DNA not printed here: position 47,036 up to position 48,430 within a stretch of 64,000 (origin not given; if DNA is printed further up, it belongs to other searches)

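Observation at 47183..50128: Tightly coupled four-gene module: methyltransferase, YkgJ-type Cys protein, CE4 deacetylase, SPASM radical SAM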

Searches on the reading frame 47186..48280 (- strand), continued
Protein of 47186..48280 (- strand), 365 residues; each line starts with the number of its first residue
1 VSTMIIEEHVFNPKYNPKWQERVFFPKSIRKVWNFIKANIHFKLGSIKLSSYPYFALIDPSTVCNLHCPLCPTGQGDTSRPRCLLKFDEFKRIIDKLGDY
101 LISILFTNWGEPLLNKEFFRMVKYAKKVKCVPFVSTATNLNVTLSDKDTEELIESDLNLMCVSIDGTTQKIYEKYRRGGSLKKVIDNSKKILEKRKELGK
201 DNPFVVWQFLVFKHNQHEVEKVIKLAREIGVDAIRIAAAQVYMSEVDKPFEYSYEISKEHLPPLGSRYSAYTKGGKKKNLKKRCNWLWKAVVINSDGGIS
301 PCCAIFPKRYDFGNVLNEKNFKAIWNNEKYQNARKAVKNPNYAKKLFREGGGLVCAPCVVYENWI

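Call 58: search_protein_families(library=pfam, proteins=[L006:4743-7430:+, L010:1575-4343:+, L032:757-3711:+, L035:4350-6236:+, L079:6167-9040:+, L164:4220-5329:+], max_evalue=0.001)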
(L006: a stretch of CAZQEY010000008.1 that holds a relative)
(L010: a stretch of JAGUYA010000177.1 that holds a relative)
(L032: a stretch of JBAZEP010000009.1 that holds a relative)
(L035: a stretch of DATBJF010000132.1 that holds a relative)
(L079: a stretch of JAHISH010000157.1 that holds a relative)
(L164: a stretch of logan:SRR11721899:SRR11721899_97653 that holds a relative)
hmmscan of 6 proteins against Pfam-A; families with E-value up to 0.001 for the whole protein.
L006:4743-7430:+ (896 aa): 5 families
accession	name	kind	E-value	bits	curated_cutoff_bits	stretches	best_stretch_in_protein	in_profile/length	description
PF04055.27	Radical_SAM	-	2.3e-39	135.7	29.5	2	228-389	4-166/166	Radical SAM superfamily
PF13186.11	SPASM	-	2.6e-15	56.9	21.5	1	808-878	1-67/67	Iron-sulfur cluster-binding domain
PF07719.23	TPR_2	-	7.1e-06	26.2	27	1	472-499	3-30/34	Tetratricopeptide repeat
PF02310.24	B12-binding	-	2.1e-05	24.8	32.1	0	85-160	44-119/121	B12 binding domain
PF00515.34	TPR_1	-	3.3e-05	24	27.8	1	473-499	4-30/34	Tetratricopeptide repeat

L010:1575-4343:+ (923 aa): 6 families
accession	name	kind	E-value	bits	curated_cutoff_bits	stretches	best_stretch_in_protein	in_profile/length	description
PF04055.27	Radical_SAM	-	1.5e-37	129.8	29.5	2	228-389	4-166/166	Radical SAM superfamily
PF13186.11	SPASM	-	1.7e-13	51.1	21.5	1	834-903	1-66/67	Iron-sulfur cluster-binding domain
PF02310.24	B12-binding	-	3.2e-05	24.2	32.1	1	85-161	44-120/121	B12 binding domain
PF19864.5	Radical_SAM_N2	-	0.0002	21.3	29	1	103-179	64-139/151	Radical SAM proteins, N-terminal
PF00515.34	TPR_1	-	0.00067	19.8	27.8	0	472-499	4-31/34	Tetratricopeptide repeat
PF13181.12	TPR_8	-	0.00076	19.9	25.7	0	472-498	4-30/34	Tetratricopeptide repeat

L032:757-3711:+ (985 aa): 3 families
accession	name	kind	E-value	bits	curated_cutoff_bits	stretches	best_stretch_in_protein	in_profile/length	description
PF04055.27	Radical_SAM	-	4.3e-34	118.5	29.5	2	248-408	4-165/166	Radical SAM superfamily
PF13186.11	SPASM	-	6.7e-12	46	21.5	1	894-963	1-66/67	Iron-sulfur cluster-binding domain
PF02310.24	B12-binding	-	2.7e-05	24.4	32.1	1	105-178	44-117/121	B12 binding domain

L035:4350-6236:+ (629 aa): 2 families
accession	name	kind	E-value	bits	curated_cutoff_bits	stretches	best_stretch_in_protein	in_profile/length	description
PF04055.27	Radical_SAM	-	1.1e-14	55.5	29.5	1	310-441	3-139/166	Radical SAM superfamily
PF13186.11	SPASM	-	3.5e-12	46.9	21.5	1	529-597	1-67/67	Iron-sulfur cluster-binding domain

L079:6167-9040:+ (958 aa): 3 families
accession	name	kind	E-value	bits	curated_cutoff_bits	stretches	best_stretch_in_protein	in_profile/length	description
PF04055.27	Radical_SAM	-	8.4e-37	127.3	29.5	2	229-389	5-166/166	Radical SAM superfamily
PF13186.11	SPASM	-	3.4e-06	27.7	21.5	1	869-938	1-66/67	Iron-sulfur cluster-binding domain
PF02310.24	B12-binding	-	2.3e-05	24.6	32.1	1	73-161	33-120/121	B12 binding domain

L164:4220-5329:+ (370 aa): 2 families
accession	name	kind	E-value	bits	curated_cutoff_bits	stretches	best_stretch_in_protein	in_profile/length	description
PF04055.27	Radical_SAM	-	9.8e-19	68.6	29.5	1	63-209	1-150/166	Radical SAM superfamily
PF13186.11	SPASM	-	7.9e-09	36.1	21.5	1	264-329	1-66/67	Iron-sulfur cluster-binding domain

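Call 78: search_protein_families(library=ncbifam, proteins=[L027:8327-9781:+, L164:4220-5329:+], max_evalue=1e-10)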
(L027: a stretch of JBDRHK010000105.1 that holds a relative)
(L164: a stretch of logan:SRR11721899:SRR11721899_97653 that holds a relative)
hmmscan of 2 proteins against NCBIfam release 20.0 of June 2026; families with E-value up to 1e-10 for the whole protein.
L027:8327-9781:+ (485 aa): 18 families
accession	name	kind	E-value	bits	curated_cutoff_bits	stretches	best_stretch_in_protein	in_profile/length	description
TIGR03471.1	HpnJ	equivalog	2e-137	458.9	577.6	1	5-483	1-469/472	hopanoid biosynthesis associated radical SAM protein HpnJ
TIGR02026.1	BchE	equivalog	1.6e-48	165.8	481.35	1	6-456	1-436/497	magnesium-protoporphyrin IX monomethyl ester anaerobic oxidative cyclase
TIGR04479.1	bcpD_PhpK_rSAM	subfamily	3.3e-33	114.8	600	1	139-383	183-414/504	PhpK family radical SAM P-methyltransferase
NF050148.1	rSAM_ApyD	equivalog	3.8e-33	114.8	750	1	76-397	74-390/645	RiPP biosynthesis radical SAM protein ApyD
NF038361.1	rSAM_Sden_1168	equivalog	9.6e-33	113.5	575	1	108-409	174-482/560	Sden_1168 family B12-binding radical SAM P-methyltransferase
TIGR04072.2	rSAM_ladder_B12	equivalog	3.9e-28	98.3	360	1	35-408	17-380/443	lipid biosynthesis B12-binding/radical SAM protein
TIGR04295.1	B12_rSAM_oligo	hypoth_equivalog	4.4e-27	94.8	400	1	34-397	23-381/422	TIGR04295 family B12-binding domain-containing radical SAM protein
TIGR03975.1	rSAM_ocin_1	subfamily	7.4e-26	90.8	281.85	1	116-370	170-422/606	RiPP maturation radical SAM C-methyltransferase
NF033070.1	rSAM_AprD4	equivalog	1.2e-25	90.4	500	1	197-408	184-398/456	AprD4 family radical SAM diol-dehydratase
TIGR04367.1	HpnR_B12_rSAM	equivalog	1.5e-25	89.7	650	1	36-400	22-373/490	hopanoid C-3 methylase HpnR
TIGR04014.1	B12_SAM_MJ_0865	equivalog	1.3e-23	83.5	360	1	44-382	19-340/434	methyl-coenzyme M reductase glutamine C-methyltransferase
TIGR04013.1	B12_SAM_MJ_1487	hypoth_equivalog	6.3e-22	77.9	251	1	70-252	37-194/382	TIGR04013 family B12-binding domain/radical SAM domain-containing protein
NF033712.0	B12_rSAM_KedN5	subfamily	1e-16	60.3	700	1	107-405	94-396/624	KedN5 family methylcobalamin-dependent radical SAM C-methyltransferase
TIGR04385.1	B12_rSAM_cofa1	equivalog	8.1e-15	55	450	1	108-374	103-360/438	B12 lower ligand biosynthesis radical SAM protein BzaD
TIGR04190.1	B12_SAM_Ta0216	equivalog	6.7e-14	51.4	500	1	36-379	37-395/554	TIGR04190 family B12-binding domain/radical SAM domain protein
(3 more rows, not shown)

L164:4220-5329:+ (370 aa): 20 families
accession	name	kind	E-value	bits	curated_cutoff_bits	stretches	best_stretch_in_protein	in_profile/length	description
TIGR04317.1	W_rSAM_matur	equivalog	3.1e-38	131.8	380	1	60-229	5-172/349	tungsten cofactor oxidoreductase radical SAM maturase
TIGR04311.1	rSAM_Geo_metal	subfamily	1e-21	77.5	400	1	60-224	4-170/423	radical SAM/SPASM family putative metalloenzyme maturase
TIGR02668.1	moaA_archaeal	equivalog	1e-18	67.4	325.25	1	60-209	11-155/303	GTP 3',8-cyclase MoaA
NF001199.0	PRK00164.2-1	equivalog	6.3e-18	65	231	1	60-196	13-148/308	GTP 3',8-cyclase MoaA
TIGR04545.1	rSAM_ahbD_hemeb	equivalog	1.6e-17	64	500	1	64-229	5-163/339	heme b synthase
TIGR03962.1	mycofact_rSAM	equivalog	4.6e-17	62.2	265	1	63-225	16-170/339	mycofactocin radical SAM maturase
TIGR04054.1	rSAM_NirJ1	equivalog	1.1e-15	57.1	650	1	64-228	41-197/387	putative heme d1 biosynthesis radical SAM protein NirJ1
TIGR04347.1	pseudo_SAM_Halo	equivalog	1.2e-15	57.6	525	1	64-202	43-180/390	TIGR04347 family pseudo-SAM/SPASM protein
TIGR04321.1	spiroSPASM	subfamily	1.5e-15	56.9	250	1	61-332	233-505/510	spiro-SPASM protein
TIGR02109.1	PQQ_syn_pqqE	equivalog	2.3e-15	56.4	381.35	1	60-246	8-188/358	pyrroloquinoline quinone biosynthesis protein PqqE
TIGR04055.1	rSAM_NirJ2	equivalog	2.6e-15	56.8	500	1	64-224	5-157/326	putative heme d1 biosynthesis radical SAM protein NirJ2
TIGR04546.1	rSAM_ahbC_deAc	equivalog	3.3e-15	55.8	650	1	64-229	44-201/390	12,18-didecarboxysiroheme deacetylase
TIGR02666.1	moaA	equivalog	3.7e-15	55.7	284.05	1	62-196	13-153/336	GTP 3',8-cyclase MoaA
NF045574.1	sacti_mat_StsB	exception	7.4e-14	51.4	625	1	40-234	77-263/466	StsB family radical SAM/SPASM domain sactipeptide maturase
TIGR04051.1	rSAM_NirJ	equivalog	3.5e-13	49.3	515.45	1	68-225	11-160/354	heme d1 biosynthesis radical SAM protein NirJ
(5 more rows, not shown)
